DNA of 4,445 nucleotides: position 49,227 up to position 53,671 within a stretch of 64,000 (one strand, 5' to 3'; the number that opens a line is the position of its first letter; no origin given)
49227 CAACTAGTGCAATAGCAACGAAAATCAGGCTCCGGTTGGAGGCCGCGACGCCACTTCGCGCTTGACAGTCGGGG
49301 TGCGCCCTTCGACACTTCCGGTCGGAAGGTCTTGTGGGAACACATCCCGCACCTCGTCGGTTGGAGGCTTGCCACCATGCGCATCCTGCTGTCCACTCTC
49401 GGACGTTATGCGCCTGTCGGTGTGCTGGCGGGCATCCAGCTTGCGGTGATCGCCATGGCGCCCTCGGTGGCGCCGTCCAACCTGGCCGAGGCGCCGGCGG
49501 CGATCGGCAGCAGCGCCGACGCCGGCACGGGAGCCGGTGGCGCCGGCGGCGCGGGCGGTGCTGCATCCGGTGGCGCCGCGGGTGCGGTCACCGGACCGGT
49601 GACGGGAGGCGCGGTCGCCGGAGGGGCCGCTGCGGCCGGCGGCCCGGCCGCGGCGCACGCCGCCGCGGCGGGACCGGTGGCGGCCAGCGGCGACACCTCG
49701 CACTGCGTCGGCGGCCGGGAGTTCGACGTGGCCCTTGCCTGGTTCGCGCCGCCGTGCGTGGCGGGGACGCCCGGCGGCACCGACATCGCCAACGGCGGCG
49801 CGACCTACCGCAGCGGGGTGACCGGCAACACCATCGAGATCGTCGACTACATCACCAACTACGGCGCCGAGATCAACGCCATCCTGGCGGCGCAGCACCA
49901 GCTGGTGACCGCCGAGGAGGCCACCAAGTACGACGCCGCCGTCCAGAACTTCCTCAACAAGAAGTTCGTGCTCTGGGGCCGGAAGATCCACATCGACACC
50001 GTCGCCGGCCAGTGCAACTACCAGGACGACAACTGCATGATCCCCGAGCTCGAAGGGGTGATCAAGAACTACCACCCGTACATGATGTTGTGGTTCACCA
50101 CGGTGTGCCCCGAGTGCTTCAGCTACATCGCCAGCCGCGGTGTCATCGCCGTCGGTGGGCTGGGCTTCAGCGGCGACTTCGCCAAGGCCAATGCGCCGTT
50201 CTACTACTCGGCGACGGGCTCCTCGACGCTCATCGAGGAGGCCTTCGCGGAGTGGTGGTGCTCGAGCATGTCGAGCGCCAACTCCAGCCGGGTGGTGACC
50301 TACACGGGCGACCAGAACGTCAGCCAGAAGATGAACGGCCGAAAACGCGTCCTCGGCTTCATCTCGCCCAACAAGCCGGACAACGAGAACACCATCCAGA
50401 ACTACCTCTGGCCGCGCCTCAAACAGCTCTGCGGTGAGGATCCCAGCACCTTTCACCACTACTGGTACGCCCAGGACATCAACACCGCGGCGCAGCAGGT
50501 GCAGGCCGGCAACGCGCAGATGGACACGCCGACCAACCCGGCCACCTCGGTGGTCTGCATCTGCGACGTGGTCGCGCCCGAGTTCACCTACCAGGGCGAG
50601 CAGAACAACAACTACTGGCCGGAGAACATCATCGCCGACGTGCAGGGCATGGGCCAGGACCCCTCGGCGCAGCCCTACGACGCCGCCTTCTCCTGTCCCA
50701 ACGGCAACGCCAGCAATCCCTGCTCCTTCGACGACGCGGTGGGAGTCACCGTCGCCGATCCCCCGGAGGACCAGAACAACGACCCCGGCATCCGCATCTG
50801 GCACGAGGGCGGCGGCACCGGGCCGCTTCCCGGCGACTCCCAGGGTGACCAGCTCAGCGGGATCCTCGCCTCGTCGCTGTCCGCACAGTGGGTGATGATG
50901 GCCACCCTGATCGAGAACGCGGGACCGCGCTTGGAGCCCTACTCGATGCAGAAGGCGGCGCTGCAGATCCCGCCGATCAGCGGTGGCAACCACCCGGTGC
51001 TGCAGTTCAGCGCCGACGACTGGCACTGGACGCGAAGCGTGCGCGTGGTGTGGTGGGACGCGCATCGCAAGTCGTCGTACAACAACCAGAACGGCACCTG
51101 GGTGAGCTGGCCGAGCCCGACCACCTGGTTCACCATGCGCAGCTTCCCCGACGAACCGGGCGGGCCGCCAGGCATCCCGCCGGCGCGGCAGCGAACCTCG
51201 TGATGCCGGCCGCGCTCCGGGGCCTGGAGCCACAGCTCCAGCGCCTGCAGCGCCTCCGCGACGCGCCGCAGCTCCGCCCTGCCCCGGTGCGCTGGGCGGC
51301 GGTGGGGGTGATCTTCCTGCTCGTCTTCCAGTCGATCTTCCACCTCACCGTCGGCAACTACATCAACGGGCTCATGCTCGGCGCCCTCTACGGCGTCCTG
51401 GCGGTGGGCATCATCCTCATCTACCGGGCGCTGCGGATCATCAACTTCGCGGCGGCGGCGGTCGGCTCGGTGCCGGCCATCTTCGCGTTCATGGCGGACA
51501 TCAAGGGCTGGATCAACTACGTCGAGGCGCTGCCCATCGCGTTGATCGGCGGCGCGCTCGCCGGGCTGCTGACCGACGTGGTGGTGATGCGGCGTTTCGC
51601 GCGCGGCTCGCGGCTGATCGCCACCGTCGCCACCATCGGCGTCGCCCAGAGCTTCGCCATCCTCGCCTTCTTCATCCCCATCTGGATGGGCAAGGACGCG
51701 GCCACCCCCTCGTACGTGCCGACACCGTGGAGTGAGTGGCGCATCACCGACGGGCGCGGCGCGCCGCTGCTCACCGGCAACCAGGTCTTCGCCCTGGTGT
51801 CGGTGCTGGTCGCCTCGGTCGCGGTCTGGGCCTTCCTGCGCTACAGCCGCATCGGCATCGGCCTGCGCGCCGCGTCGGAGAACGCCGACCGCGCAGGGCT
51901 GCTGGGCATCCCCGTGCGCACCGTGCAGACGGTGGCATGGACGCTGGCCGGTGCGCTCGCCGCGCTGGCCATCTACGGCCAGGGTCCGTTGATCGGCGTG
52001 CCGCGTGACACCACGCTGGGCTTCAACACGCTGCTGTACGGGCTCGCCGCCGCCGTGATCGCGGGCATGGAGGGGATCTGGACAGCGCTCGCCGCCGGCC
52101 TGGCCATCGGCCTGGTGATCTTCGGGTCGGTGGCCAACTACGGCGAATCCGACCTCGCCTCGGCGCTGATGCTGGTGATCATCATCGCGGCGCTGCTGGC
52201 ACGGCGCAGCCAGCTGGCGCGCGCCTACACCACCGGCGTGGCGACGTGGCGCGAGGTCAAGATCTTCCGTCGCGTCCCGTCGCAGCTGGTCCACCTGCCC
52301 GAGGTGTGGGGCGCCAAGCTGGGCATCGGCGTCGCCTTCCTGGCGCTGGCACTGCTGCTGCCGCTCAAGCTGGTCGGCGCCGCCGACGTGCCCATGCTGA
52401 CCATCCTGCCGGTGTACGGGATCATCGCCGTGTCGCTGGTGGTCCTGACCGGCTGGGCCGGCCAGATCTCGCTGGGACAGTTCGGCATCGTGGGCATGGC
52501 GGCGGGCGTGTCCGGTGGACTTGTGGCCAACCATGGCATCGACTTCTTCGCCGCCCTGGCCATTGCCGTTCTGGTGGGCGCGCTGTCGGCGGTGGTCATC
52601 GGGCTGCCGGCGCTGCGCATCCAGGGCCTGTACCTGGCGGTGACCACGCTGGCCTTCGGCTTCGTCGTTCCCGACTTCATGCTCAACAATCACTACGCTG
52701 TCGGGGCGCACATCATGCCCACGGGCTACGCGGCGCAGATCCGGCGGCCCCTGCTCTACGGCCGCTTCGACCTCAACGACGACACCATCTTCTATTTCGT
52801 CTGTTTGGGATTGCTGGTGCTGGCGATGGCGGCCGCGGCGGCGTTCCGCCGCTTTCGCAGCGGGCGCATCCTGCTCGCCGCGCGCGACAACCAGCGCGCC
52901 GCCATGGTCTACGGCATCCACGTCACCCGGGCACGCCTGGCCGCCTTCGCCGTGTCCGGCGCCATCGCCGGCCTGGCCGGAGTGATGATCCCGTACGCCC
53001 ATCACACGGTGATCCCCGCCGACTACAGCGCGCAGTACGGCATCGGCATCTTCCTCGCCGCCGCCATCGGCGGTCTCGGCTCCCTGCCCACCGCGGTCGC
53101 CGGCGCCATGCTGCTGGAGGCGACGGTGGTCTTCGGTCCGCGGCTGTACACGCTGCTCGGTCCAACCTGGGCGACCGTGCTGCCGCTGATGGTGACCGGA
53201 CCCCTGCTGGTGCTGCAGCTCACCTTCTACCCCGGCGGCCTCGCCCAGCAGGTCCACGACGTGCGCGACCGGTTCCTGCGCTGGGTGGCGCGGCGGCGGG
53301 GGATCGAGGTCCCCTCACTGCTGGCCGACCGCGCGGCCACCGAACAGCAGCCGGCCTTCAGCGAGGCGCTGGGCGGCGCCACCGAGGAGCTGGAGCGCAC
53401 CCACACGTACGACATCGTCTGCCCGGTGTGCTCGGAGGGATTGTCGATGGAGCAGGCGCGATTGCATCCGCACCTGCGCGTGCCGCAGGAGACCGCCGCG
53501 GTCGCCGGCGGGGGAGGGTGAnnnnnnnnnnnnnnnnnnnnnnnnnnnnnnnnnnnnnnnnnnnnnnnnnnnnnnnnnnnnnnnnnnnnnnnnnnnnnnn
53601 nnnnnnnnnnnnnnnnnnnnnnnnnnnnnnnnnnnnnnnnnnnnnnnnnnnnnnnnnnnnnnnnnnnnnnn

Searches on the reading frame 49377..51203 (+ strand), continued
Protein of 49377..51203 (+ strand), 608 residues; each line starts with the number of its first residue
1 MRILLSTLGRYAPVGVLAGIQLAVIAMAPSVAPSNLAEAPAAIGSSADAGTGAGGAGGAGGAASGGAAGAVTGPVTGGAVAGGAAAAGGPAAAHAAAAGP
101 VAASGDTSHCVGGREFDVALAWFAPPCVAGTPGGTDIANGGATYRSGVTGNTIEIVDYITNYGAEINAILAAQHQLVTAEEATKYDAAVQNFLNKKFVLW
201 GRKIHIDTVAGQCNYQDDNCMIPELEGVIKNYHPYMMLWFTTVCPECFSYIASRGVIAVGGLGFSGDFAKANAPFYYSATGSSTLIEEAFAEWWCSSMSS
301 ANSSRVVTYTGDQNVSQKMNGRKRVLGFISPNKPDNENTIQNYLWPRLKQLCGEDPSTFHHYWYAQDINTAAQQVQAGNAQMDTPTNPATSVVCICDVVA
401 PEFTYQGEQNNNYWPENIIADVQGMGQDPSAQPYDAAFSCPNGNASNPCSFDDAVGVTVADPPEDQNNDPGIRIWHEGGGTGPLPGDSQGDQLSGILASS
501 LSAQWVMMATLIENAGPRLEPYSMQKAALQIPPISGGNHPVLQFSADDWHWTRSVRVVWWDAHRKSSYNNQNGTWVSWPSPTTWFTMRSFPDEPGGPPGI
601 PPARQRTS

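Call 45: predict_structure(alignment_id=A3)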
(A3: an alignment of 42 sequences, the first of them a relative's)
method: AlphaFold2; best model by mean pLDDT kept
length: 608 residues; sequences in the alignment: 42
mean_pLDDT: 80.6   pTM: 0.80
mean pLDDT of the five models: 80.6, 80.4, 78.8, 78.5, 77.6
residues with pLDDT >= 90: 325; 70-90: 158; 50-70: 32; < 50: 93
segments of 3 or more residues with pLDDT < 50: 1-9, 21-23, 26-102
pLDDT, mean of each block of 10 residues (from residue 1): 45 53 43 31 28 24 26 30 30 35 72 95 94 74 79 96 86 89 98 95 95 89 96 97 92 97 94 97 96 96 91 79 93 85 94 94 79 80 88 88 79 90 90 68 70 93 90 97 92 93 98 91 94 91 94 96 91 93 93 91 80
secondary structure, 60 per line:
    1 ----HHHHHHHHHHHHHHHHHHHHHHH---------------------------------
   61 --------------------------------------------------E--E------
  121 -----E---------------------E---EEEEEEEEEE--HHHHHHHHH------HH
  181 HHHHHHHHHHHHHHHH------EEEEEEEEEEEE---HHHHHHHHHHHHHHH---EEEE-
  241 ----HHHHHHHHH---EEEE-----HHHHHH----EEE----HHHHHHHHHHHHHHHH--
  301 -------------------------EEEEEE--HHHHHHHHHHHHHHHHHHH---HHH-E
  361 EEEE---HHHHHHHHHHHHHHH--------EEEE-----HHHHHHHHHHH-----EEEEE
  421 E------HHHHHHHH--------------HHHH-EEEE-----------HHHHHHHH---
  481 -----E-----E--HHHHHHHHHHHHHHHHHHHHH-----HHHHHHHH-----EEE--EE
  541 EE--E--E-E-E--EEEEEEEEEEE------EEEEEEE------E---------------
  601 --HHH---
elements in order: H5-27 E152-161 H164-172 H179-196 E203-214 H218-232 E236-239 H245-253 E257-260 H266-271 E276-278 H283-298 E326-331 H334-352 E360-364 H368-382 E391-394 H400-410 E416-421 H428-435 H450-453 E455-458 H470-477 H495-515 H521-528 E534-536 E539-542 E555-565 E572-578
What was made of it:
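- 49377..51203 (+): System 2 receptor gene. It encodes an N-terminal TM anchor (aa 14-32, nt 49416-49472), an Ala/Gly-rich stalk (nt 49473-49691) and a type-I periplasmic-binding-protein domain with 12 Cys (nt 49692-51176). AF2 pLDDT 80.6, pTM 0.80 (call 45).
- On HAAT / LIV-type ABC importer (TC 3.A.1.4): AF2 pTM 0.80 (call 45).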

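Call 48: fold_search(model_id=the predicted structure, library=pdb)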
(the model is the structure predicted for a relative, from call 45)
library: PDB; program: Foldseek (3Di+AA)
matches with E <= 10: 1222; with E <= 0.001: 338
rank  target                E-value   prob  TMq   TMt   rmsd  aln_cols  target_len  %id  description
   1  4kv7                  4.5e-12  1.00  0.44  0.68   5.8       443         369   11  The crystal structure of a possible leucine/isoleucine/valine-binding protein from Rhodopirellula baltica SH 1 (released 2013-06-05)
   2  3eaf                  7.7e-12  1.00  0.46  0.68   7.3       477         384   10  Crystal structure of ABC transporter, substrate binding protein Aeropyrum pernix (released 2008-09-09)
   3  1dp4_A                1.3e-11  1.00  0.44  0.58   7.1       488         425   11  DIMERIZED HORMONE BINDING DOMAIN OF THE ATRIAL NATRIURETIC PEPTIDE RECEPTOR (released 2000-07-12)
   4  9dzh_B                1.7e-11  1.00  0.45  0.60   7.2       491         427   11  Human GC-A bound to ANP and REGN5308 (released 2026-01-21)
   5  4mpt_A                3.0e-11  1.00  0.43  0.66   6.2       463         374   12  Crystal Structure of Periplasmic binding Protein Type 1 from Bordetella pertussis Tohama I (released 2013-12-11)
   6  1dp4_C                5.3e-11  1.00  0.44  0.58   6.9       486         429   10  DIMERIZED HORMONE BINDING DOMAIN OF THE ATRIAL NATRIURETIC PEPTIDE RECEPTOR (released 2000-07-12)
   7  8tg9_B                6.3e-11  1.00  0.44  0.59   7.0       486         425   12  Complex of NPR1 ectodomain with ANP plus an allosteric activating antibody, REGN5381 (released 2024-07-17)
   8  1t34_B                1.1e-10  1.00  0.44  0.60   6.9       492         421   10  ROTATION MECHANISM FOR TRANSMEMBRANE SIGNALING BY THE ATRIAL NATRIURETIC PEPTIDE RECEPTOR (released 2004-08-03)
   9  1t34_A                1.8e-10  1.00  0.45  0.60   7.1       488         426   11  ROTATION MECHANISM FOR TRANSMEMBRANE SIGNALING BY THE ATRIAL NATRIURETIC PEPTIDE RECEPTOR (released 2004-08-03)
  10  4evs                  3.1e-10  1.00  0.43  0.66   6.1       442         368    9  Crystal structure of ABC transporter from R. palustris - solute binding protein (RPA0985) in complex with 4-hydroxybenzo (released 2012-05-23)
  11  4mqe_A                3.9e-10  1.00  0.43  0.59   7.4       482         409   10  Crystal structure of the extracellular domain of human GABA(B) receptor in the apo form (released 2013-12-11)
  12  4q6w_A                6.6e-10  1.00  0.46  0.70   5.8       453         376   11  Crystal Structure of Periplasmic Binding Protein type 1 from Bordetella pertussis Tohama I complexed with 3-Hydroxy Be (released 2014-07-02)
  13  4mqf_A                7.4e-10  1.00  0.42  0.59   7.3       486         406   10  Crystal structure of the extracellular domain of human GABA(B) receptor bound to the antagonist 2-hydroxysaclofen (released 2013-12-11)
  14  7cum_A                7.8e-10  1.00  0.43  0.39   7.1       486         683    9  Cryo-EM structure of human GABA(B) receptor bound to the antagonist CGP54626 (released 2020-11-11)
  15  4q6w_B                8.3e-10  1.00  0.43  0.66   5.9       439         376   11  Crystal Structure of Periplasmic Binding Protein type 1 from Bordetella pertussis Tohama I complexed with 3-Hydroxy Be (released 2014-07-02)
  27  4n03                  3.2e-09  1.00  0.46  0.68   5.1       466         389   11  Fatty acid ABC transporter substrate-binding protein from Thermomonospora curvata (released 2013-10-16)
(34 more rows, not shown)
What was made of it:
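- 49377..51203 (+): Foldseek 4kv7, 3eaf, 4mpt, 4evs and 4n03, E 1e-12 to 1e-9, target-normalised TM-score 0.66-0.70 (call 48).
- On HAAT / LIV-type ABC importer (TC 3.A.1.4): Foldseek 4kv7 E 4.5e-12, target-normalised TM-score 0.68, and hundreds of LIV-BP and ANF-receptor-type hits (call 48).
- PBP fold: AF2 in call 45 and Foldseek in call 48 (338 PDB hits at E<=1e-3, led by LIV-binding, aromatic-acid and fatty-acid SBPs and ANF receptors).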

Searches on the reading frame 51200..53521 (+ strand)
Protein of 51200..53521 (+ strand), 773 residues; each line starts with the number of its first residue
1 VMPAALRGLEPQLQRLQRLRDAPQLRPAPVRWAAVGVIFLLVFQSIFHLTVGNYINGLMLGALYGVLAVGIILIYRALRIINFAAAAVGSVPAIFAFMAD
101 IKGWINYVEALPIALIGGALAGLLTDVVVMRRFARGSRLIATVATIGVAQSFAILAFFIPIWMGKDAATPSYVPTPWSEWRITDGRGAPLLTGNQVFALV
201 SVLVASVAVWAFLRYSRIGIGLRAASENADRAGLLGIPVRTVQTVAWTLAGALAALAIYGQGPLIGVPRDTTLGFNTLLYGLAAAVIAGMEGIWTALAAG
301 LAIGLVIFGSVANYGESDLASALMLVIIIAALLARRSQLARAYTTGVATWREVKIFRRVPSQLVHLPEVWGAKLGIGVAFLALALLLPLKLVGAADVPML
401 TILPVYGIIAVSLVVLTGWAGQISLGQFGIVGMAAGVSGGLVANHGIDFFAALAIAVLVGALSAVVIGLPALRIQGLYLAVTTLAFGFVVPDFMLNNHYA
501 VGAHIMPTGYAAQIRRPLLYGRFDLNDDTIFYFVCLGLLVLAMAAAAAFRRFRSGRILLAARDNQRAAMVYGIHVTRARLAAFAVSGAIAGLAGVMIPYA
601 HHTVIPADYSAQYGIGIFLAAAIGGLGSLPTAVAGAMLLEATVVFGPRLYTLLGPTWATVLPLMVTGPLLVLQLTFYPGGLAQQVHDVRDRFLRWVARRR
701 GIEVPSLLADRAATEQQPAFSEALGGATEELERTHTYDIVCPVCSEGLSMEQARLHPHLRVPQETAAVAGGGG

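Call 4: search_protein_families(library=pfam, proteins=[window:51200-53521:+], max_evalue=0.01)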
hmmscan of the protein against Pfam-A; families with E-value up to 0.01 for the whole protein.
window:51200-53521:+ (773 aa): 1 family
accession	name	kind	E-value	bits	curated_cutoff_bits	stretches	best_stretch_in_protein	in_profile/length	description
PF02653.21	BPD_transp_2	-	1e-50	172.8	26.8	2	400-642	6-242/269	Branched-chain amino acid transport system / permease component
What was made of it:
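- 51200..53521 (+): System 2 permease, a LivH::LivM fusion (LivH-like nt 51332-52219, LivM-like nt 52307-53269). It has a cytoplasmic C-terminal tail carrying CPVC-x12-HPH (nt 53420-53473). BPD_transp_2 in two stretches, E 1e-50 (call 4).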

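Call 7: search_protein_families(library=ncbifam, proteins=[window:51200-53521:+], max_evalue=0.01)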
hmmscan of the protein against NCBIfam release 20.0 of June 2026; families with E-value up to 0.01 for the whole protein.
window:51200-53521:+ (773 aa): 7 families
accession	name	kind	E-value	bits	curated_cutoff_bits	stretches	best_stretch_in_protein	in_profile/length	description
TIGR03409.1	urea_trans_UrtB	equivalog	3.5e-20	72.8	250.3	2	53-337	3-283/291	urea ABC transporter permease subunit UrtB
TIGR03408.1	urea_trans_UrtC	equivalog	6.5e-20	72.1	296.2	1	449-682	88-311/313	urea ABC transporter permease subunit UrtC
NF008011.0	PRK10740.1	equivalog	6e-19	68.8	379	2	52-331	10-291/308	high-affinity branched-chain amino acid ABC transporter permease LivH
TIGR03727.1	urea_t_UrtC_arc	equivalog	6e-14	51.7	575.55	1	376-687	32-343/369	urea ABC transporter, permease protein UrtC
NF008450.0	PRK11301.1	subfamily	2.7e-13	50.1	366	2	370-521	86-232/418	high-affinity branched-chain amino acid ABC transporter permease LivM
NF011961.0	PRK15432.1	equivalog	0.00011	21.6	388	1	409-630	52-257/344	autoinducer 2 ABC transporter permease LsrC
NF040906.3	GguB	equivalog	0.00027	20.2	450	1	534-639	227-337/375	multiple monosaccharide ABC transporter permease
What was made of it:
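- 51200..53521 (+): Partial LivH, LivM, UrtB and UrtC hits (call 7).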
